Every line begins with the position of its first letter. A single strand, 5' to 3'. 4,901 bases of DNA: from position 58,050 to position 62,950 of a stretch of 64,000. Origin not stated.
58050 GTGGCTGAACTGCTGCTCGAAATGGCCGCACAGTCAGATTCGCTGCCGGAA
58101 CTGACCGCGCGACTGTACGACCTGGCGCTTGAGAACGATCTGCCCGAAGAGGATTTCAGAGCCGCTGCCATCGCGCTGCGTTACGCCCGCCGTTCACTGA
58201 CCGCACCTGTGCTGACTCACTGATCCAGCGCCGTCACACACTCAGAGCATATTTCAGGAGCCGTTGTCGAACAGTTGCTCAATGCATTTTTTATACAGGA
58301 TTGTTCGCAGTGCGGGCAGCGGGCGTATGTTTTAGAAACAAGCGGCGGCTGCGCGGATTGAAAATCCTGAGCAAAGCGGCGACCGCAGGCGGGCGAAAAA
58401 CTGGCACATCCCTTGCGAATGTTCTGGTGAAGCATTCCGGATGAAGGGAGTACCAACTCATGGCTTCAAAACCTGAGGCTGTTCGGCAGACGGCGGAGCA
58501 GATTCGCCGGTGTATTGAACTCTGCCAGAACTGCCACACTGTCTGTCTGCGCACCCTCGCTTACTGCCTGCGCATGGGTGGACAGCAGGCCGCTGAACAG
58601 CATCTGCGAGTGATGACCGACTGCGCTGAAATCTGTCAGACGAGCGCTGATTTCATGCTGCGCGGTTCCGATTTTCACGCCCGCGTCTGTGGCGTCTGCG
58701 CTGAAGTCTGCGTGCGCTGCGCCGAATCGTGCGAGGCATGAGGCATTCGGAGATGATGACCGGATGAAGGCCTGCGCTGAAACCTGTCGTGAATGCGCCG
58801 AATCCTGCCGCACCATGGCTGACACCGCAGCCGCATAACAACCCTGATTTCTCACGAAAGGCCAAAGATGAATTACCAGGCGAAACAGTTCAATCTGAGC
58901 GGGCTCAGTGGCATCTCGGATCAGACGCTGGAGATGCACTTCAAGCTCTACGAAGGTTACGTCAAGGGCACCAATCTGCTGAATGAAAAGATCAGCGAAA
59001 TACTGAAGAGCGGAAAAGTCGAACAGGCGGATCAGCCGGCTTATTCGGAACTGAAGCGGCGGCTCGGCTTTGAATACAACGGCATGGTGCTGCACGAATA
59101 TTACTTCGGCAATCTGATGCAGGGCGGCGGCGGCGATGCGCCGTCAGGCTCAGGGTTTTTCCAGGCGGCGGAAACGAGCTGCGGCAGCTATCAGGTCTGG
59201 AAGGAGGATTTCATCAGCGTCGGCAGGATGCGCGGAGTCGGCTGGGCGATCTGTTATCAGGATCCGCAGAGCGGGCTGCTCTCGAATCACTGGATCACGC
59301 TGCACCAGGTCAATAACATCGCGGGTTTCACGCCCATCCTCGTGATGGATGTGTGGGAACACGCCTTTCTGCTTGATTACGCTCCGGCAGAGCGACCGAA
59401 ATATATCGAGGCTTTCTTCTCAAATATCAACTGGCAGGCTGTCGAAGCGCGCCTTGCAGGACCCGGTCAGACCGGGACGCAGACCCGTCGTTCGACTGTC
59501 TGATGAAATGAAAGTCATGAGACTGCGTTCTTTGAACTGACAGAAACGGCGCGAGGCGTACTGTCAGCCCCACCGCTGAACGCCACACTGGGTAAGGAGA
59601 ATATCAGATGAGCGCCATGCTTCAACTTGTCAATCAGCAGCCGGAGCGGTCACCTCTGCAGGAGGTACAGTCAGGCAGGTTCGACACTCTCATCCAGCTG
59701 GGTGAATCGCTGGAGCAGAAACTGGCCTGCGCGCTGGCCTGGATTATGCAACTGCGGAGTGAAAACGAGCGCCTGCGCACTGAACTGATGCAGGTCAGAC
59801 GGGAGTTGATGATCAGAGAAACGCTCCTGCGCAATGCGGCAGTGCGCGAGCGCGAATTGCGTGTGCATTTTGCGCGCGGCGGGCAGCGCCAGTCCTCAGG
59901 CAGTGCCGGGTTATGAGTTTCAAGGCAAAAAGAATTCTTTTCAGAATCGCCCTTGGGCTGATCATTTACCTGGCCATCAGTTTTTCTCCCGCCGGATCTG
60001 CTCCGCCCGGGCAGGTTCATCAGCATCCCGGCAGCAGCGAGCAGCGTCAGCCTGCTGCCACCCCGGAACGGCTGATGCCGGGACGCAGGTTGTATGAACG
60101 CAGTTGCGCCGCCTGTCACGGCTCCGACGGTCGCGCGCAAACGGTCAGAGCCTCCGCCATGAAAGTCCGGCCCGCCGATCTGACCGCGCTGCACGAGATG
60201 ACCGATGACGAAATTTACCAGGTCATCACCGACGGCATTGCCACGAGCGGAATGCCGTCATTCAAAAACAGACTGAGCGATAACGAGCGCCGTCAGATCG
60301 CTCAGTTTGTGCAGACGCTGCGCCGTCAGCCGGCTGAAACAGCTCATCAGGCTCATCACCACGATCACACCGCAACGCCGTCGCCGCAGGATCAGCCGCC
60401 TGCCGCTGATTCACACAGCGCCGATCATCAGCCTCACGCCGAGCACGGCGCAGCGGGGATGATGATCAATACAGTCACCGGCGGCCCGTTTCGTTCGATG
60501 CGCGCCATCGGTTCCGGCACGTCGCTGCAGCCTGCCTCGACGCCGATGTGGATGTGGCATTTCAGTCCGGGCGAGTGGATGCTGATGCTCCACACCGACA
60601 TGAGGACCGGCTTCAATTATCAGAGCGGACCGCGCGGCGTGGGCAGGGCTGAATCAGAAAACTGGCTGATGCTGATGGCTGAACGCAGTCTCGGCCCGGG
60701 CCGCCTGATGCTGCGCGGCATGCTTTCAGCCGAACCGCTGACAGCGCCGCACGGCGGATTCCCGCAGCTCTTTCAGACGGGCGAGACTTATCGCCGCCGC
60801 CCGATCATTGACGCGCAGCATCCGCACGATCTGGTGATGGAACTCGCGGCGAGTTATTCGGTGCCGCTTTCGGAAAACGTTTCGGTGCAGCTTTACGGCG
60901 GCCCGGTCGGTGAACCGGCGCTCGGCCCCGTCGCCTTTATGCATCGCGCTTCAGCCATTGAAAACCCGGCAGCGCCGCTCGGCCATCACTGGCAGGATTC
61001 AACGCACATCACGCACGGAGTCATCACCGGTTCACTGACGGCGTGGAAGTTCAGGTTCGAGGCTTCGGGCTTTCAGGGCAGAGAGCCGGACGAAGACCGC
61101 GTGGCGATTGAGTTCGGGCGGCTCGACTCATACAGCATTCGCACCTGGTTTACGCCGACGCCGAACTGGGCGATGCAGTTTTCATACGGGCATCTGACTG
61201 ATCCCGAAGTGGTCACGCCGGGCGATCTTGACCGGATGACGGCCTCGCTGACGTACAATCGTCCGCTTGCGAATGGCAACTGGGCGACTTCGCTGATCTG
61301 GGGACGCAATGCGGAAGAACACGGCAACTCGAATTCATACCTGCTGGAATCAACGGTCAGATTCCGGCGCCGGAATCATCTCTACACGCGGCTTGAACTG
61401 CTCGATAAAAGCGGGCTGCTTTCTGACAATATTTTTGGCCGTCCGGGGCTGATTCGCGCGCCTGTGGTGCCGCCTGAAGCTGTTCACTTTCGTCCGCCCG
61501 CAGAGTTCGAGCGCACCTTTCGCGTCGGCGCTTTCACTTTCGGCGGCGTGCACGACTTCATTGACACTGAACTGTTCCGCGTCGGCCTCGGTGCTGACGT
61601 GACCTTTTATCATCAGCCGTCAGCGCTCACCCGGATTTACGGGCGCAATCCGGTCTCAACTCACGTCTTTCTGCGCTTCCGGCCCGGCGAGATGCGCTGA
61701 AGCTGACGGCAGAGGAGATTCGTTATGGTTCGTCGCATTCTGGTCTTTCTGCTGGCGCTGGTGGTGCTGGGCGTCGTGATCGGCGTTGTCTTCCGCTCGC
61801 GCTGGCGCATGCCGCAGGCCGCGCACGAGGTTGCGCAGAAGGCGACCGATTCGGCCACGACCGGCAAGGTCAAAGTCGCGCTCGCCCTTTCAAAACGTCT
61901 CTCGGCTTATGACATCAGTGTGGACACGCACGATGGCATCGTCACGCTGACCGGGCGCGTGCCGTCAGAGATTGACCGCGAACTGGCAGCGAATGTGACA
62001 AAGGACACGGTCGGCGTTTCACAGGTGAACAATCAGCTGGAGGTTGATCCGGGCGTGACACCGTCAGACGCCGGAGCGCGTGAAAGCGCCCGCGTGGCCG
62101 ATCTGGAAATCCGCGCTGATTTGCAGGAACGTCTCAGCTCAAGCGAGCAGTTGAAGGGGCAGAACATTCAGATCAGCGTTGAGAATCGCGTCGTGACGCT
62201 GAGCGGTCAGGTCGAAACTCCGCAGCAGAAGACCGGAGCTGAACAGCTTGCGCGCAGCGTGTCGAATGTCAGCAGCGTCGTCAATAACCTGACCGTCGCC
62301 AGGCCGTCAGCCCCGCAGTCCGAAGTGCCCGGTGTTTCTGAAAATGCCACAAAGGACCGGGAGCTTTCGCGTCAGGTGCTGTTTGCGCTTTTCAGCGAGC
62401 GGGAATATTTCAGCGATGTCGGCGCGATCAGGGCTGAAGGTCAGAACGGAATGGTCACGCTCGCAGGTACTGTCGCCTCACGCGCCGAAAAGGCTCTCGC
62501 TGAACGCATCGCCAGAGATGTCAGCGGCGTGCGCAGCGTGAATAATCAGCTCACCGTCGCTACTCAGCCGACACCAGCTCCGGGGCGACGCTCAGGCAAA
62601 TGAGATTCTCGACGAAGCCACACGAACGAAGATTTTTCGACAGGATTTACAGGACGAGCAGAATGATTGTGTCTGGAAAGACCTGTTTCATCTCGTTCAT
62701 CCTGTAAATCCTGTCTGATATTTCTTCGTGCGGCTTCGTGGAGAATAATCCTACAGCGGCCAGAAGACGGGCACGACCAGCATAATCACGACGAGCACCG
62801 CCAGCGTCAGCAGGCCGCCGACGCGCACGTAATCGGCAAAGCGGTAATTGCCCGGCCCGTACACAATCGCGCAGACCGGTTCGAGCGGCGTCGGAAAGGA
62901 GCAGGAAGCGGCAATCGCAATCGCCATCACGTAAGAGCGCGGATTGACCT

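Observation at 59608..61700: Two-gene operon: coiled-coil protein plus cytochrome c fused to a His-rich linker and a Met/His-rich ~400-aa domain (CopB/PcoB-like features)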

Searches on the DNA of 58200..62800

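Call 78: search_rna_families(source=window, start=58200, end=62800, threshold=evalue, max_evalue=1)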
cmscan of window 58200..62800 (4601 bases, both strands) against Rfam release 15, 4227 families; matches with E-value up to 1: 3.
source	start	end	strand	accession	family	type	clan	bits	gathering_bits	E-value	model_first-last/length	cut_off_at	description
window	62631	62723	-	RF04164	MIR1507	Gene; miRNA;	-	22.4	73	0.11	1-107/107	no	MIR1507 microRNA precursor family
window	62302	62396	-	RF03167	c-di-GMP-I-GGC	Cis-reg; riboswitch;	CL00126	21.4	59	0.099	1-80/80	no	c-di-GMP-I-GGC riboswitch aptamer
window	59540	59614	-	RF02631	Hrs13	Gene; sRNA;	-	17.2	52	0.97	1-82/82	no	Hfq-regulated sRNA 13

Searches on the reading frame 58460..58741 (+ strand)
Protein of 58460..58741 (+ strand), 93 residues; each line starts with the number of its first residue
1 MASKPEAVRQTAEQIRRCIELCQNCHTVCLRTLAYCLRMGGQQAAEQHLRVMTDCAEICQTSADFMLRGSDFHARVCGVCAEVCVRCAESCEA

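Call 4: search_protein_families(library=pfam, proteins=[window:58460-58741:+], max_evalue=0.01)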
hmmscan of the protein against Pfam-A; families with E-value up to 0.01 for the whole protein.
window:58460-58741:+ (93 aa): 0 families

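Call 5: search_protein_families(library=ncbifam, proteins=[window:58460-58741:+], max_evalue=0.1)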
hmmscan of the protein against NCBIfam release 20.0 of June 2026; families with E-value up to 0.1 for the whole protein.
window:58460-58741:+ (93 aa): 1 family
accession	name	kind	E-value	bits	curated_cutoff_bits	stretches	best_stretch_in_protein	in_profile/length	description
TIGR04401.1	TAT_Cys_rich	subfamily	0.035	14.3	100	1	7-92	45-125/151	Csp1 family four helix bundle copper storage protein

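Call 81: search_solved_structures(query=window:58460-58738:+, max_evalue=10)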
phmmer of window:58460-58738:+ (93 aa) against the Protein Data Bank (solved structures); distinct sequences matched with E-value up to 10: 18.
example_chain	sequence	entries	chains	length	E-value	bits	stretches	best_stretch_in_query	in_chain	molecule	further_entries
3lmf_A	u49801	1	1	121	4.1e-24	87.9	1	10-92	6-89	Uncharacterized protein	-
6zif_A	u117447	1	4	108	6.4e-12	49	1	13-93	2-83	RkCSP3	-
5fig_A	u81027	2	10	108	3.5e-05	27.4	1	16-91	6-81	CSP3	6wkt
5arm_A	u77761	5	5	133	3.7e-05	27.4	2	3-92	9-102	CSP3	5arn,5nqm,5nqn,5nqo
8g9j_A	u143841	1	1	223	0.00044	23.9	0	24-59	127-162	THR1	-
6ei0_Q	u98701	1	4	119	0.00077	23.1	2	11-92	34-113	Cytosolic copper storage protein (Ccsp)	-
6q58_B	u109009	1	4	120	0.00083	23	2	11-92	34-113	Cytosolic copper storage protein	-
6ek9_A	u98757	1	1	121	0.0011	22.7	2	14-92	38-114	Cytosolic copper storage protein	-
6q6b_B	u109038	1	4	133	0.0015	22.2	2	11-92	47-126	Cytosolic copper storage protein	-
3kav_A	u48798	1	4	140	0.0034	21.1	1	16-92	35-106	uncharacterized protein PA2107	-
6qvh_A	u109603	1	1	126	0.0036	21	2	11-92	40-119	cytosolic copper storage protein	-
6r01_A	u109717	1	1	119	0.0042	20.8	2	11-92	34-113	Cytosolic copper storage protein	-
6qyb_A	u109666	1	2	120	0.0059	20.3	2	13-91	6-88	cytosolic copper storage protein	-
8gel_A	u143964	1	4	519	0.0064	20.2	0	6-57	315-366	sC4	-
3kaw_A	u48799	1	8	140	0.0088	19.8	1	16-92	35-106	uncharacterized protein PA2107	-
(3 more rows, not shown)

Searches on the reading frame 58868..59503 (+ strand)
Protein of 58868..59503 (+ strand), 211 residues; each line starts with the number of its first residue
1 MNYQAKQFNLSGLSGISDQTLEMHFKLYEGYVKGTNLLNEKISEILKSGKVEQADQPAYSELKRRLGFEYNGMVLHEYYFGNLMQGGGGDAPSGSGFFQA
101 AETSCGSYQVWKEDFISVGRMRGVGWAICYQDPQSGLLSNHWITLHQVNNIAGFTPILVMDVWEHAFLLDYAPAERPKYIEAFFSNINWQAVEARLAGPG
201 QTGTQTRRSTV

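Call 4: search_protein_families(library=pfam, proteins=[window:58868-59503:+], max_evalue=0.01)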
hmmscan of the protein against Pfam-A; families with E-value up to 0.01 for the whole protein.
window:58868-59503:+ (211 aa): 2 families
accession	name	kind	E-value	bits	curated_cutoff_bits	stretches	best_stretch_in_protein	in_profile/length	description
PF02777.23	Sod_Fe_C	-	4.6e-21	75.2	20.9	1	99-195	7-102/102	Iron/manganese superoxide dismutases, C-terminal domain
PF00081.27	Sod_Fe_N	-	1.5e-05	25.8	27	1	16-83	18-81/82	Iron/manganese superoxide dismutases, alpha-hairpin domain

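Call 5: search_protein_families(library=ncbifam, proteins=[window:58868-59503:+], max_evalue=0.1)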
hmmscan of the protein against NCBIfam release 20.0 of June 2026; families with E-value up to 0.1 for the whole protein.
window:58868-59503:+ (211 aa): 3 families
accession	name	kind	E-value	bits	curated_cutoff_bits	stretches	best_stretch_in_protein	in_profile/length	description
NF041312.1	Superox_dis_Halo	equivalog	2.9e-27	95.9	300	1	16-195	16-187/196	superoxide dismutase [Mn]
NF007832.0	PRK10543.1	equivalog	2.2e-14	53.4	348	1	16-197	19-192/193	superoxide dismutase [Fe]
NF008177.0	PRK10925.1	equivalog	8.9e-12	45.3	363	1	18-197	21-203/206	superoxide dismutase [Mn]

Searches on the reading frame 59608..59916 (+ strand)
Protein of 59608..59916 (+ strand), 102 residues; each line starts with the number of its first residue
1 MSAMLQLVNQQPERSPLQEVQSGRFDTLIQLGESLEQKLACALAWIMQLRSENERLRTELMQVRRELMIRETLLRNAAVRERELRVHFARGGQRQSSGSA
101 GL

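Call 4: search_protein_families(library=pfam, proteins=[window:59608-59916:+], max_evalue=0.01)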
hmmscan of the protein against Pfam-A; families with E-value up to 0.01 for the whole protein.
window:59608-59916:+ (102 aa): 2 families
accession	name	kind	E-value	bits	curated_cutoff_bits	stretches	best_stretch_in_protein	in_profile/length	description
PF14197.11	Cep57_CLD_2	-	0.0061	17.1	27.1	1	23-61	24-62/67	Centrosome localisation domain of PPC89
PF06005.17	ZapB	-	0.0085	17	31.5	0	33-66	7-40/71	Cell division protein ZapB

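Call 5: search_protein_families(library=ncbifam, proteins=[window:59608-59916:+], max_evalue=0.1)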
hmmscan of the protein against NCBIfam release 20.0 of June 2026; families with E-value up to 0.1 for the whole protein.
window:59608-59916:+ (102 aa): 1 family
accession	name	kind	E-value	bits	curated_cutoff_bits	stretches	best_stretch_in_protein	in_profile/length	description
NF008644.1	PRK11637.1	equivalog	0.017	14.2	270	1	7-83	157-231/385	murein hydrolase activator EnvC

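Call 60: find_related_loci(query=window:59608-59913:+, collection=metagenome_contigs, flank=4000)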
Query window:59608-59913:+ (102 aa) in metagenome_contigs; peptide patterns used: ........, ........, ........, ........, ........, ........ (x = any residue, [..] = any of these).
380 stretches matched a pattern, but none encodes a relative of the query by tblastn (E <= 1e-3).

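Call 61: find_homologous_proteins(query=window:59608-59913:+, max_evalue=0.01)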
Query window:59608-59913:+ (102 aa): 6 proteins with E <= 0.01 among 13 candidates.
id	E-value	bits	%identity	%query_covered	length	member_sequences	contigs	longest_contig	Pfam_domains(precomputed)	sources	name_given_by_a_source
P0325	2.8e-51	189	93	100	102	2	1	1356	-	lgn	-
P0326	2.7e-19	87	56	83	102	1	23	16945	-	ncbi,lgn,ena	-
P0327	1.3e-18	85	48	100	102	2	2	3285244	-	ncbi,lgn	ncbi:MAG: hypothetical protein U0Z53_07175 [Blastocatellia bacterium]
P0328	1.6e-7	49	44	89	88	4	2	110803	-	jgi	jgi:hypothetical protein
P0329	6.0e-7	48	44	89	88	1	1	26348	-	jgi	jgi:hypothetical protein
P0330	6.5e-4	38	38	83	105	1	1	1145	-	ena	-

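Call 62: find_encoding_contigs(protein=P0327, flank=5000, max_places=2)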
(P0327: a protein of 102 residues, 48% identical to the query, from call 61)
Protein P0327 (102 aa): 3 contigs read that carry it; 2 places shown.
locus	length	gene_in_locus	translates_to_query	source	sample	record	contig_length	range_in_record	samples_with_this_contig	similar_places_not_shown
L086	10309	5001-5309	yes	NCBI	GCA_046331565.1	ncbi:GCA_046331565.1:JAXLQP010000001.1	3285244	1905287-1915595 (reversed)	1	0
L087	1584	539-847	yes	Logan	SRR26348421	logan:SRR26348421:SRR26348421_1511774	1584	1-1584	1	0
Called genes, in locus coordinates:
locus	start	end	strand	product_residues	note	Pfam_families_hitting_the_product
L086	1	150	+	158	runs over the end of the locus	PF04972:BON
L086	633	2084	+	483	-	PF01435:Peptidase_M48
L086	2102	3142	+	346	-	PF03741:TerC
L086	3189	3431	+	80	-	-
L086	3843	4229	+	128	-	-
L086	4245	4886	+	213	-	PF02777:Sod_Fe_C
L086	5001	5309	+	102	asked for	-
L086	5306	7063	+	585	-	PF00034:Cytochrom_C, PF13442:Cytochrome_CBB3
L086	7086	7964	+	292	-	PF04972:BON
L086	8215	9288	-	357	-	-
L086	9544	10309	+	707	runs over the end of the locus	PF04879:Molybdop_Fe4S4, PF00384:Molybdopterin, PF01568:Molydop_binding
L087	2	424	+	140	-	?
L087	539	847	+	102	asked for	-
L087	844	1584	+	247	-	?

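Call 63: find_encoding_contigs(protein=P0328, flank=5000, max_places=2)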
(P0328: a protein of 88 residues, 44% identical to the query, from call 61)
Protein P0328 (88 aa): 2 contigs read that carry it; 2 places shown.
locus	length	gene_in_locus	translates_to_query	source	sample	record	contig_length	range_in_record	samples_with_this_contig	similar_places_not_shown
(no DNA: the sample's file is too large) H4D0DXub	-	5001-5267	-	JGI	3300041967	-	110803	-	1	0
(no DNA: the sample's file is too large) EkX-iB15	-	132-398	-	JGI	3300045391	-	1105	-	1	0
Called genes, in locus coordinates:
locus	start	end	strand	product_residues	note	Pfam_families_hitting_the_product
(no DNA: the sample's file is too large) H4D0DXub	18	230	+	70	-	-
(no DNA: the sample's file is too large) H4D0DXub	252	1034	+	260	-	PF12997:DUF3881 (weak)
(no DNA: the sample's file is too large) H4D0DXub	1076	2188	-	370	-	PF00248:Aldo_ket_red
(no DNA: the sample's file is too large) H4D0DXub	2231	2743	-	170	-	-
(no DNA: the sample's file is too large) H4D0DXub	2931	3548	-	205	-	PF01121:CoaE, PF13238:AAA_18 (faint)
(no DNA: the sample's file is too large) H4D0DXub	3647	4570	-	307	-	PF00763:THF_DHG_CYH, PF02882:THF_DHG_CYH_C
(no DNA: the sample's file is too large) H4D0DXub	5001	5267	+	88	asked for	-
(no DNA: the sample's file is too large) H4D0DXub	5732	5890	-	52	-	PF13424:TPR_12 (weak)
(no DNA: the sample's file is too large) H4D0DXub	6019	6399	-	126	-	-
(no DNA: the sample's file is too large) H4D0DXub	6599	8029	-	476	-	PF00072:Response_reg, PF00158:Sigma54_activat, PF01078:Mg_chelatase (faint), PF14532:Sigma54_activ_2, PF07728:AAA_5, PF25601:AAA_lid_14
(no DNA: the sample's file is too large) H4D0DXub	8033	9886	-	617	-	PF02743:dCache_1 (weak), PF00672:HAMP, PF02518:HATPase_c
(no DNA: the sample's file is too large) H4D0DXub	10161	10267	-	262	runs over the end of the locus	-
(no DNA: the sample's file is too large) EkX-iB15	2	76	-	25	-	?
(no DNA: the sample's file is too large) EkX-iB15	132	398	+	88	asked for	-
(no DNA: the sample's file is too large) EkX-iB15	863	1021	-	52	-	PF13424:TPR_12 (weak)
